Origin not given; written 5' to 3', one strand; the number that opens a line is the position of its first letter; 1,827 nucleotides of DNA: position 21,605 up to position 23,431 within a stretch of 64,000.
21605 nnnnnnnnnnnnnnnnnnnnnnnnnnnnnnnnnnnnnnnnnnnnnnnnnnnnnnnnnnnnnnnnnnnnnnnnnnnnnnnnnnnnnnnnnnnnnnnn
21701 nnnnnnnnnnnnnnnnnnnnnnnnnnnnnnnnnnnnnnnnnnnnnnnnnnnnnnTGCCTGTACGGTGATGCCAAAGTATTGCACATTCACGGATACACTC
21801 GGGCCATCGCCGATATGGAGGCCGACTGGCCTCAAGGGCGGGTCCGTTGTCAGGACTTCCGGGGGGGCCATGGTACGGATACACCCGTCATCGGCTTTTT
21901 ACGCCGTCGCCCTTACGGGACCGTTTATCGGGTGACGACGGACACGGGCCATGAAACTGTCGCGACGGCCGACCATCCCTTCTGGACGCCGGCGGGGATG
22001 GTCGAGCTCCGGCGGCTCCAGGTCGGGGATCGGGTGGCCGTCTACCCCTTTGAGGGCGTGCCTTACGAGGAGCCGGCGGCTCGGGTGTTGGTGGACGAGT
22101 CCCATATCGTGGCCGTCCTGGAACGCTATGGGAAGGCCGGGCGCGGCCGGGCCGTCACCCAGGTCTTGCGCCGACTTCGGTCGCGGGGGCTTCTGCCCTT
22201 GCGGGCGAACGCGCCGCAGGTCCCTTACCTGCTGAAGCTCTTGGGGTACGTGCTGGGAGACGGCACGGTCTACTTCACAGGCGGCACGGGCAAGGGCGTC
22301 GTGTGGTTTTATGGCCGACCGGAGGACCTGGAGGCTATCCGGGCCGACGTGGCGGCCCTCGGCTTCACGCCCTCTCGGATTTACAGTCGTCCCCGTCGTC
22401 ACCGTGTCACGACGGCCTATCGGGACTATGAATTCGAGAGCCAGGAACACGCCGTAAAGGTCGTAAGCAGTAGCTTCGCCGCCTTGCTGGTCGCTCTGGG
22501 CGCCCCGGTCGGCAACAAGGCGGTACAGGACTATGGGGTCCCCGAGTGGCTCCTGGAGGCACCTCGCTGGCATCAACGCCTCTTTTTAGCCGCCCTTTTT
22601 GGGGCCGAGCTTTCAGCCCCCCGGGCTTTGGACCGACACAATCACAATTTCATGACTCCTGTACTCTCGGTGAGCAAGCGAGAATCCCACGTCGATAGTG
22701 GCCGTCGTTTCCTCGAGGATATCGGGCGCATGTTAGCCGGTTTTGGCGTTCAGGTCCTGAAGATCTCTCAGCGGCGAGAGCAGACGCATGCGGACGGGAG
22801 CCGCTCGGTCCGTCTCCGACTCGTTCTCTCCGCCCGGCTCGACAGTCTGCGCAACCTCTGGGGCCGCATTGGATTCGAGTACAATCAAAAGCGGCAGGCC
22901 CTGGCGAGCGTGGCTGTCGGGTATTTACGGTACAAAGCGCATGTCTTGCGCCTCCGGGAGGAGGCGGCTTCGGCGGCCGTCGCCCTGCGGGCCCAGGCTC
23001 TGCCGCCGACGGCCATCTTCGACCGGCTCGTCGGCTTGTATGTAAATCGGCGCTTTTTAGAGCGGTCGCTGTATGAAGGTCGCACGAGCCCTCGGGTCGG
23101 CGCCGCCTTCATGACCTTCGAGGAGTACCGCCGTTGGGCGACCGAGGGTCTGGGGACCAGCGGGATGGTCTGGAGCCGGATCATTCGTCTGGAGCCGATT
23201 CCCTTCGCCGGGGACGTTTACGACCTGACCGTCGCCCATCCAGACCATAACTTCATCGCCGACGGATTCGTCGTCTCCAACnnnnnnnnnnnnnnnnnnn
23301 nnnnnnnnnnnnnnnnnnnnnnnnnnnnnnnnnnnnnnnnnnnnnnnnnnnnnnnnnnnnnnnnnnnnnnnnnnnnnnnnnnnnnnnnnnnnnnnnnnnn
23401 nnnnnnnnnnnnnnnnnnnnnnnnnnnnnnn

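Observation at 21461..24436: Bacterial RtcB carrying a 509-aa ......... intein with a non-canonical Ser-Asn C-terminus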

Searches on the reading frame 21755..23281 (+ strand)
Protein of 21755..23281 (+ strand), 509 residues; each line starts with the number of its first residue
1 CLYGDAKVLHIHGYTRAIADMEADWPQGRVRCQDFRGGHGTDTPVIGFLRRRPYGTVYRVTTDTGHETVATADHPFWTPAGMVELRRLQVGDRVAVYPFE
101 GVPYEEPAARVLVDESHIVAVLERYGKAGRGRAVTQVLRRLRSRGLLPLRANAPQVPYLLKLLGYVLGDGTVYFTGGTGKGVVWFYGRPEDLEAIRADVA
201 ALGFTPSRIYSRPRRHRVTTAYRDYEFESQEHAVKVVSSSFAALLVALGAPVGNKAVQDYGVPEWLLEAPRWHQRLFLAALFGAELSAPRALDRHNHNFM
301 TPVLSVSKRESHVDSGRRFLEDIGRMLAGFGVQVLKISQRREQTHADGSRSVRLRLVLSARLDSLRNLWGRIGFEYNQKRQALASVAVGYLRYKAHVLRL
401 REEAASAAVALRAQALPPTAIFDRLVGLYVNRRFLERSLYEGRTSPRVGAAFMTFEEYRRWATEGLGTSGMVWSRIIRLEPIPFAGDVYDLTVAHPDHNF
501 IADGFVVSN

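Call 4: search_protein_families(library=ncbifam, proteins=[window:21755-23281:+], max_evalue=0.1)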
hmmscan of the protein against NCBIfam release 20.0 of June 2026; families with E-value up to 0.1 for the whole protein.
window:21755-23281:+ (509 aa): 10 families
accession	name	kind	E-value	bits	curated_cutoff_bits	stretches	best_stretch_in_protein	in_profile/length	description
NF038162.1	RtcB_rel_intein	exception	1.7e-135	453.3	1150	1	1-509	95-578/961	intein-containing RtcB family protein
NF003158.0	PRK04132.1-3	equivalog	2.8e-32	110.9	1750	2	155-509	933-1255/1437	replication factor C small subunit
NF005852.0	PRK07773.1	equivalog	2.6e-09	36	780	2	56-96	452-492/886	replicative DNA helicase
TIGR01445.1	intein_Nterm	domain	7.3e-06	26.9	24.5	1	1-78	1-83/83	intein N-terminal splicing region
TIGR01443.1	intein_Cterm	domain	1.3e-05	25.2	15.6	1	487-509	1-23/24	intein C-terminal splicing region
NF011418.0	PRK14845.1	equivalog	4.8e-05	21.3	756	0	53-96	89-132/1049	translation initiation factor IF-2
NF038136.1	rSAM_Rv_intein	exception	0.00051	19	700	1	1-85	76-157/574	intein-containing Rv2578c family radical SAM protein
NF038098.1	GyrA_w_intein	exception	0.00059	17.8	1850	1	248-509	311-537/1232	intein-containing DNA gyrase subunit A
NF045703.1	rSAM_Tes_intein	exception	0.0022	15.9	1700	0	33-78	207-252/1040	tetraether lipid synthase Tes, intein-containing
NF006207.0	PRK08332.1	equivalog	0.017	12.3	2400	1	56-100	947-991/1684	vitamin B12-dependent ribonucleotide reductase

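Call 6: find_homologous_proteins(query=window:21755-23281:+, max_evalue=0.00001)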
Query window:21755-23281:+ (509 aa): 113 proteins with E <= 0.00001 among 8000 candidates.
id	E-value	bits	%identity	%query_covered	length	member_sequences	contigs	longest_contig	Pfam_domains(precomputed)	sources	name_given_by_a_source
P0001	4.4e-200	684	61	100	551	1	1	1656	PF14890.12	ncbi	ncbi:MAG: RNA-splicing ligase RtcB, partial [Anaerolineae bacterium]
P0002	2.8e-194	665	59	100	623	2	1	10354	PF01139.23,PF14890.12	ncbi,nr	ncbi:MAG: RNA-splicing ligase RtcB, partial [Chloroflexi bacterium]|nr:RNA-splicing ligase RtcB [Chl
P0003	3.6e-183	628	58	100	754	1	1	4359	PF01139.23,PF14890.12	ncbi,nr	ncbi:MAG TPA: RtcB family protein, partial [Candidatus Sulfomarinibacteraceae bacterium]|nr:RtcB fam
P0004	3.5e-176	605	55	96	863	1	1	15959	PF01139.23,PF14890.12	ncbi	ncbi:MAG: RtcB family protein [Candidatus Poribacteria bacterium]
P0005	2.4e-169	583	52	100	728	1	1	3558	PF01139.23,PF14890.12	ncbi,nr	ncbi:RtcB family protein, partial [Candidatus Poribacteria bacterium]|nr:RtcB family protein [Candid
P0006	4.1e-157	542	51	100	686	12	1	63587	PF01139.23,PF14890.12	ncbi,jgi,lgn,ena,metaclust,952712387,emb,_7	metaclust:\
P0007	2.7e-155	536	56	86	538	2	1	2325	PF01139.23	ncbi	ncbi:MAG: RNA-splicing ligase RtcB, partial [Chloroflexi bacterium]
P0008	4.1e-154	532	51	100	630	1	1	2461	PF01139.23,PF14890.12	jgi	jgi:tRNA-splicing ligase RtcB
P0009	1.2e-152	528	55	90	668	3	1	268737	PF01139.23,PF14890.12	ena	-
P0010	1.2e-151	524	67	70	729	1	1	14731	PF01139.23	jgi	jgi:tRNA-splicing ligase RtcB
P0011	1.4e-149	517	49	100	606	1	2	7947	PF01139.23,PF14890.12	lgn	-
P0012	3.2e-149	516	56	84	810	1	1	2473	PF01139.23,PF14890.12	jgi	jgi:tRNA-splicing ligase RtcB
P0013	1.1e-147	511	47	100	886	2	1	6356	PF01139.23,PF14890.12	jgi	-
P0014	1.2e-147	511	46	100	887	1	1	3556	PF01139.23,PF14890.12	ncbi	ncbi:MAG: RtcB family protein, partial [Candidatus Omnitrophota bacterium]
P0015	1.0e-145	505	47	100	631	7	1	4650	PF01139.23,PF14890.12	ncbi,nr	ncbi:MAG: RtcB family protein, partial [Armatimonadota bacterium]|nr:RtcB family protein [Armatimona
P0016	7.8e-144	499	50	95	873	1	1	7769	PF01139.23,PF14890.12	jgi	jgi:tRNA-splicing ligase RtcB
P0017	1.5e-143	498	48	100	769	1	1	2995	PF01139.23,PF14890.12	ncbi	ncbi:MAG: RtcB family protein, partial [Armatimonadota bacterium]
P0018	1.6e-143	498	51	95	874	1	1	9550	PF01139.23,PF14890.12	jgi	jgi:tRNA-splicing ligase RtcB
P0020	4.1e-141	490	48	100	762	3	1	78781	PF01139.23,PF14890.12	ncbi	-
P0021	7.9e-141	489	49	100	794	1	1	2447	PF01139.23,PF14890.12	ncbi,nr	ncbi:MAG TPA: RtcB family protein, partial [Gemmataceae bacterium]|nr:RtcB family protein [Gemmatace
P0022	1.4e-140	488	45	100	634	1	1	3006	PF01139.23,PF14890.12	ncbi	-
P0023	1.5e-139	484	50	99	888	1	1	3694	PF01139.23,PF14890.12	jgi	jgi:tRNA-splicing ligase RtcB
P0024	1.8e-138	481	49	100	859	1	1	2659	PF01139.23,PF14890.12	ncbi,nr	ncbi:MAG: RtcB family protein, partial [Fimbriimonadales bacterium]|nr:RtcB family protein [Fimbriim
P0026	1.3e-136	475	46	100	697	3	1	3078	PF01139.23,PF14890.12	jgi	jgi:tRNA-splicing ligase RtcB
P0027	2.3e-136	474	45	100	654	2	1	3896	PF01139.23,PF14890.12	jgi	-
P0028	2.4e-136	474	48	95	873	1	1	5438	PF01139.23,PF14890.12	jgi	jgi:tRNA-splicing ligase RtcB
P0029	4.2e-135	470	40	100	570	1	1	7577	PF01139.23,PF14890.12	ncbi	ncbi:hypothetical protein CVT91_12775, partial [Candidatus Atribacteria bacterium HGW-Atribacteria-1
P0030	1.3e-134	468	46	100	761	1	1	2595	PF01139.23,PF14890.12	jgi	jgi:tRNA-splicing ligase RtcB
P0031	5.3e-134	466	50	100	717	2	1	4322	PF01139.23,PF14890.12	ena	-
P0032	4.2e-132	460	59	69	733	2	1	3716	PF01139.23,PF14890.12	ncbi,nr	ncbi:MAG TPA: RNA-splicing ligase RtcB, partial [Anaerolineae bacterium]|nr:RNA-splicing ligase RtcB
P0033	5.2e-132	460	44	98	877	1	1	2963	PF01139.23,PF14890.12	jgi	jgi:tRNA-splicing ligase RtcB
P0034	8.4e-131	456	44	100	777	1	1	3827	PF01139.23,PF14890.12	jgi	jgi:tRNA-splicing ligase RtcB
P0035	1.5e-130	455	60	68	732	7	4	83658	PF01139.23,PF14890.12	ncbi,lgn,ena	-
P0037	3.7e-129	450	52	77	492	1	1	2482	PF01139.23,PF14890.12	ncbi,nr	ncbi:RtcB family protein, partial [candidate division NPL-UPA2 bacterium]|nr:RtcB family protein [ca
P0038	7.3e-128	446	47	96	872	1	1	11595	PF01139.23,PF14890.12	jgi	jgi:tRNA-splicing ligase RtcB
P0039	5.0e-127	443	46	95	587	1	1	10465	PF01139.23,PF14890.12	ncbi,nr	ncbi:MAG: RtcB family protein, partial [Armatimonadetes bacterium]|nr:RtcB family protein [Armatimon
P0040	6.5e-126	439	47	100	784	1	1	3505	PF01139.23,PF14890.12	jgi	jgi:tRNA-splicing ligase RtcB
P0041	7.7e-125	436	49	85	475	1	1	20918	PF01139.23,PF14890.12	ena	-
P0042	1.3e-124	435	44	99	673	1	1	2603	PF01139.23,PF14890.12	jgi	jgi:tRNA-splicing ligase RtcB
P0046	5.8e-122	426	45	91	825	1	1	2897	PF01139.23,PF14890.12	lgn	-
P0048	1.5e-121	425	47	100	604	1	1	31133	PF01139.23,PF14890.12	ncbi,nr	ncbi:MAG: RtcB family protein [Planctomycetales bacterium]|nr:RtcB family protein [Planctomycetales 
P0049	6.3e-118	413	50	73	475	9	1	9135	PF01139.23,PF14890.12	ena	-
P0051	1.7e-117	412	50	84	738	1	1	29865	PF01139.23,PF14890.12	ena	-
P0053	2.6e-116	408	49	78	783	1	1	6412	PF01139.23,PF14528.12,PF14890.12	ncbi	ncbi:MAG: RtcB family protein, partial [Candidatus Omnitrophota bacterium]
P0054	7.3e-116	406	55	70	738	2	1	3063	PF01139.23,PF14890.12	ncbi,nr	ncbi:MAG: RtcB family protein, partial [Chloroflexi bacterium]|nr:RtcB family protein [Chloroflexota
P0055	9.4e-116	406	45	97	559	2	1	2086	PF01139.23,PF14890.12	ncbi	ncbi:MAG: RtcB family protein, partial [bacterium]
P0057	1.4e-113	399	48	83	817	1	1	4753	PF01139.23,PF14890.12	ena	-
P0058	1.9e-112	395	52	75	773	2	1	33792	PF01139.23,PF14890.12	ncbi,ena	-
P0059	2.6e-110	388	60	57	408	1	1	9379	PF01139.23,PF14890.12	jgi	-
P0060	5.3e-110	387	45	78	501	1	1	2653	PF01139.23,PF14890.12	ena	-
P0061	5.5e-110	387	45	100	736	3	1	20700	PF01139.23,PF14890.12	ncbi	ncbi:MAG: RtcB family protein, partial [Myxococcota bacterium]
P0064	5.4e-107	377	58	59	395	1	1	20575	PF01139.23,PF14890.12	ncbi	ncbi:MAG: RtcB family protein, partial [Salinibacter sp.]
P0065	1.4e-106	376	46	76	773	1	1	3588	PF01139.23,PF14890.12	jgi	jgi:tRNA-splicing ligase RtcB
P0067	1.3e-103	366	46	82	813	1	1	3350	PF01139.23,PF14890.12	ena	-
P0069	1.4e-99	353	46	78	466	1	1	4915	PF01139.23,PF14890.12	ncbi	ncbi:MAG: RtcB family protein, partial [bacterium]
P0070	2.2e-99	352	42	100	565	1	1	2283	PF01139.23,PF14890.12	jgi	jgi:tRNA-splicing ligase RtcB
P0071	2.9e-96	342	45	73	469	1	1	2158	PF01139.23,PF14890.12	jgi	-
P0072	3.1e-96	342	48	68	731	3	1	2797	PF01139.23,PF14890.12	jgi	jgi:tRNA-splicing ligase RtcB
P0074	4.0e-94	335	54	62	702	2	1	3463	PF01139.23,PF14890.12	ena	-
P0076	8.5e-93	330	47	75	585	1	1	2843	PF01139.23,PF14890.12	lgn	-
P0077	4.4e-90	321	44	69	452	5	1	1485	PF01139.23,PF14890.12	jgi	-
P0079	1.0e-89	320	39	100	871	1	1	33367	PF01139.23,PF14890.12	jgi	-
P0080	2.9e-87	312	43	74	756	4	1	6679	PF01139.23,PF14890.12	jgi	-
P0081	3.6e-86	308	52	57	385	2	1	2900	PF01139.23,PF14890.12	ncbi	ncbi:MAG: RtcB family protein, partial [Candidatus Binatia bacterium]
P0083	6.2e-84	301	34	98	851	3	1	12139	PF01139.23,PF14890.12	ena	-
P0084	1.3e-83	300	46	67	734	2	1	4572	PF01139.23,PF14890.12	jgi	-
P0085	1.1e-82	297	39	100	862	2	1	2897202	PF01139.23,PF14890.12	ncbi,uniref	ncbi:RtcB family protein [Salinirarus marinus]|uniref:RtcB family protein n=1 Tax=Salinirarus marinu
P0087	1.6e-79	286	37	100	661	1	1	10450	PF01139.23,PF14890.12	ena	-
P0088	1.5e-77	280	38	92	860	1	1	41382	PF01139.23,PF14890.12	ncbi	ncbi:MAG: RtcB family protein [Haloarculaceae archaeon]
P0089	6.7e-77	278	40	89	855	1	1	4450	PF01139.23,PF14890.12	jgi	jgi:tRNA-splicing ligase RtcB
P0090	3.8e-76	275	52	55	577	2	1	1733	PF01139.23,PF14890.12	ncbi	ncbi:MAG: RtcB family protein, partial [Gemmataceae bacterium]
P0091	2.4e-75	273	37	100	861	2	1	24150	PF01139.23,PF14890.12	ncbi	ncbi:MAG: RtcB family protein [Halarchaeum sp.]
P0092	2.4e-74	269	50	54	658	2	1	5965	PF01139.23,PF14890.12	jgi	jgi:tRNA-splicing ligase RtcB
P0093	8.3e-74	268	38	100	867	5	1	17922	PF01139.23,PF14890.12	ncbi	ncbi:MAG: RtcB family protein [Halopenitus sp.]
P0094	2.5e-73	266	37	100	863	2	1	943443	PF01139.23,PF14890.12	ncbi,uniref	ncbi:RtcB family protein [Halopelagius inordinatus]|uniref:RtcB family protein n=1 Tax=Halopelagius 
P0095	4.2e-72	262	32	100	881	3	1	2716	PF01139.23,PF14890.12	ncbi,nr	ncbi:MAG TPA: RtcB family protein, partial [Candidatus Nanoarchaeia archaeon]|nr:RtcB family protein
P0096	2.8e-70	256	36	100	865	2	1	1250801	PF01139.23,PF14890.12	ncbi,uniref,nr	ncbi:RtcB family protein [Halocalculus aciditolerans]|uniref:RtcB family protein n=1 Tax=Halocalculu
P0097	3.0e-69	253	35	100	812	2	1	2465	PF01139.23,PF14890.12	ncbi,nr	ncbi:MAG TPA: RtcB family protein, partial [Halobacteriales archaeon]|nr:RtcB family protein [Haloba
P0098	7.9e-68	248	36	100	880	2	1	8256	PF01139.23,PF14890.12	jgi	-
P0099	1.9e-67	247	50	51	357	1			PF01139.23,PF14890.12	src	-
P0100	1.9e-67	247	36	100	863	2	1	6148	PF01139.23,PF14890.12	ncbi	ncbi:MAG: RtcB family protein, partial [Halobacteria archaeon]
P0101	2.1e-67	246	45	55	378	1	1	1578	PF01139.23,PF14890.12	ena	-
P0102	2.2e-64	236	36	90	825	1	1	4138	PF01139.23,PF02801.29,PF14890.12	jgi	jgi:tRNA-splicing ligase RtcB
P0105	8.3e-59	218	49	45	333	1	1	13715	PF01139.23,PF14890.12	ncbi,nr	ncbi:MAG: RtcB family protein, partial [Fimbriimonadales bacterium]|nr:RtcB family protein [Fimbriim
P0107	2.8e-55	206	40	55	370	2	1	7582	PF01139.23,PF14890.12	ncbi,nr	ncbi:RtcB family protein, partial [Candidatus Gottesmanbacteria bacterium]|nr:RtcB family protein [C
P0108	7.2e-53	198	36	76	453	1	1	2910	PF01139.23,PF14528.12,PF14890.12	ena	-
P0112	4.6e-32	130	32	100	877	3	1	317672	PF01139.23,PF14890.12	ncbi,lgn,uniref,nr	ncbi:RNA-splicing ligase RtcB [Thermus filiformis]|uniref:tRNA-splicing ligase RtcB n=1 Tax=Thermus 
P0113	2.3e-26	111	39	43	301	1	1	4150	PF01139.23,PF14890.12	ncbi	ncbi:MAG: RtcB family protein, partial [Halobacteriales archaeon]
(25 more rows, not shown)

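Call 37: predict_structure(alignment_id=A1)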
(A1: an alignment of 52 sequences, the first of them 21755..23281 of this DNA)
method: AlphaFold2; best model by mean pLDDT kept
length: 509 residues; sequences in the alignment: 52
mean_pLDDT: 95.0   pTM: 0.93
mean pLDDT of the five models: 95.0, 94.8, 94.6, 94.4, 94.3
residues with pLDDT >= 90: 461; 70-90: 38; 50-70: 10; < 50: 0
segments of 3 or more residues with pLDDT < 50: none
pLDDT, mean of each block of 10 residues (from residue 1): 97 98 95 93 97 96 98 97 98 98 97 97 82 90 98 98 98 81 97 98 98 91 90 97 98 96 97 99 98 90 97 98 98 97 88 97 98 98 98 96 93 95 92 91 81 95 94 98 96 97 96
secondary structure, 60 per line:
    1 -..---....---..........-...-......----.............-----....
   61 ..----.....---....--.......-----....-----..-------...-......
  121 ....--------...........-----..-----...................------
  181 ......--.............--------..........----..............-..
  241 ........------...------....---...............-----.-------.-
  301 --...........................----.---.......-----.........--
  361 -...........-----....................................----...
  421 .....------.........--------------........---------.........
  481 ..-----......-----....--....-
elements in order: E7-10 E14-17 H18-23 E29-34 E39-51 E57-62 E67-71 E75-78 E81-84 E93-96 E111-113 H115-124 H133-143 H156-169 E170-174 E181-186 H189-201 E210-219 E224-237 H239-248 H264-267 H271-285 E303-309 H310-329 E338-344 E350-358 H362-372 H378-413 H418-425 H432-440 H455-462 E472-482 E488-493 E499-502 E505-508

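Call 39: fold_search(model_id=the predicted structure, library=pdb)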
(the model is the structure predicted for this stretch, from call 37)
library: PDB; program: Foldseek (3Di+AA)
matches with E <= 10: 1085; with E <= 0.001: 50
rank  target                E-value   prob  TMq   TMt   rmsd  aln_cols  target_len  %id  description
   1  7qss                  7.3e-18  1.00  0.29  0.34  17.6       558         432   14  Crystal structure of homing endonuclease-associated TliVMA intein (C1A) (released 2022-03-30)
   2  7qsu                  6.9e-16  1.00  0.27  0.37  18.0       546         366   14  Crystal structure of homing endonuclease-associated TliVMA intein (C1A, d333-339) (released 2022-03-30)
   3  2cw7                  4.8e-15  1.00  0.29  0.28  18.1       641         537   15  Crystal structure of intein homing endonuclease II (released 2006-04-18)
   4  1dq3                  1.8e-14  1.00  0.33  0.36  15.8       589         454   14  CRYSTAL STRUCTURE OF AN ARCHAEAL INTEIN-ENCODED HOMING ENDONUCLEASE PI-PFUI (released 2000-07-05)
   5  7qst                  1.3e-13  1.00  0.28  0.37  15.1       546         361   16  Crystal structure of homing endonuclease-associated PhoVMA intein (C1A) (released 2022-03-30)
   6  1ef0_A                5.7e-11  1.00  0.27  0.32  25.4       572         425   13  CRYSTAL STRUCTURE OF PI-SCEI MINIPRECURSOR (released 2000-06-07)
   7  1lws_A                1.2e-09  1.00  0.26  0.31  23.5       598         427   13  Crystal structure of the intein homing endonuclease PI-SceI bound to its recognition sequence (released 2002-09-27)
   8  1jva_B                6.6e-09  1.00  0.25  0.29  25.2       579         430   13  CRYSTAL STRUCTURE OF THE VMA1-DERIVED ENDONUCLEASE BEARING THE N AND C EXTEIN PROPEPTIDES (released 2002-08-29)
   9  1dfa                  1.7e-08  1.00  0.26  0.31  16.5       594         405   13  CRYSTAL STRUCTURE OF PI-SCEI IN C2 SPACE GROUP (released 1999-12-08)
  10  1lwt_A                2.2e-08  1.00  0.27  0.30  24.7       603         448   14  Crystal structure of the intein homing endonuclease PI-SceI bound to its substrate DNA (Ca2+ free) (released 2002-09-27)
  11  1um2_B                6.9e-08  1.00  0.26  0.30  25.2       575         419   14  Crystal Structure of the Vma1-Derived Endonuclease with the Ligated Extein Segment (released 2004-09-22)
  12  1um2_A                2.7e-07  1.00  0.25  0.30  25.1       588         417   14  Crystal Structure of the Vma1-Derived Endonuclease with the Ligated Extein Segment (released 2004-09-22)
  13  8dy9_I                7.6e-06  1.00  0.30  0.48  14.9       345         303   12  Streptomyces venezuelae RNAP unconstrained open promoter complex with WhiA and WhiB transcription factors (released 2023-03-01)
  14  6frg                  1.9e-05  1.00  0.17  0.54   7.4       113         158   18  Crystal structure of G-1F mutant of Ssp DnaB Mini-Intein variant M86 (released 2019-01-30)
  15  4o1r                  2.6e-05  1.00  0.18  0.62   1.5        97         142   21  Crystal structure of NpuDnaB intein (released 2014-03-19)
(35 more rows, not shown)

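Call 50: search_protein_families(library=pfam, proteins=[window:21755-23281:+], max_evalue=10)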
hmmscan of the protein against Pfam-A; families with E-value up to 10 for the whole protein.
window:21755-23281:+ (509 aa): 3 families
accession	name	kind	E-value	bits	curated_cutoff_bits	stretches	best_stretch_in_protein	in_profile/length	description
PF14890.11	Intein_splicing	-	4.1e-12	46.6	35.8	1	45-509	38-155/155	Intein splicing domain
PF07591.16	PT-HINT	-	0.063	14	27.7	1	16-94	9-87/137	Pretoxin HINT domain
PF24145.1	K1-lyase_N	-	0.079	13.5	27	1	76-125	13-63/72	K1 capsule-specific polysaccharide lyase, N-terminal domain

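Call 55: search_protein_representatives(protein=window:21755-23281:+)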
Query: 509 residues. Proteins with E-value up to 0.001 (for the whole library): 968; up to 1e-10: 468; up to 1e-30: 175. The best 150 are listed.
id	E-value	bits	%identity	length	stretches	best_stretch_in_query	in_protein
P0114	3.4e-162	557.4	36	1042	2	1-509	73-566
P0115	5.1e-159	546.9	50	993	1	1-509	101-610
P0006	1.3e-157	542.3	52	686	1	1-509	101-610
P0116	1.5e-157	542.1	51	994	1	1-509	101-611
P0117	5.1e-144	497.5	50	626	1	19-509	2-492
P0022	4.6e-141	487.7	45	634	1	1-509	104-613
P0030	4.0e-135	468.1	47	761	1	1-509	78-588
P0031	1.7e-134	466.1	50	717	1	1-509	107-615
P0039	1.6e-127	443.0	47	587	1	1-486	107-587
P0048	4.9e-122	424.9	48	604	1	1-509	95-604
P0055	3.0e-116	405.9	47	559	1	19-509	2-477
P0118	1.9e-111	390.0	41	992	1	1-509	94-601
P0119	2.7e-111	389.5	46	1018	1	1-509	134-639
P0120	4.1e-111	388.9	41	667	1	1-509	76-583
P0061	1.8e-110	386.8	45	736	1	1-509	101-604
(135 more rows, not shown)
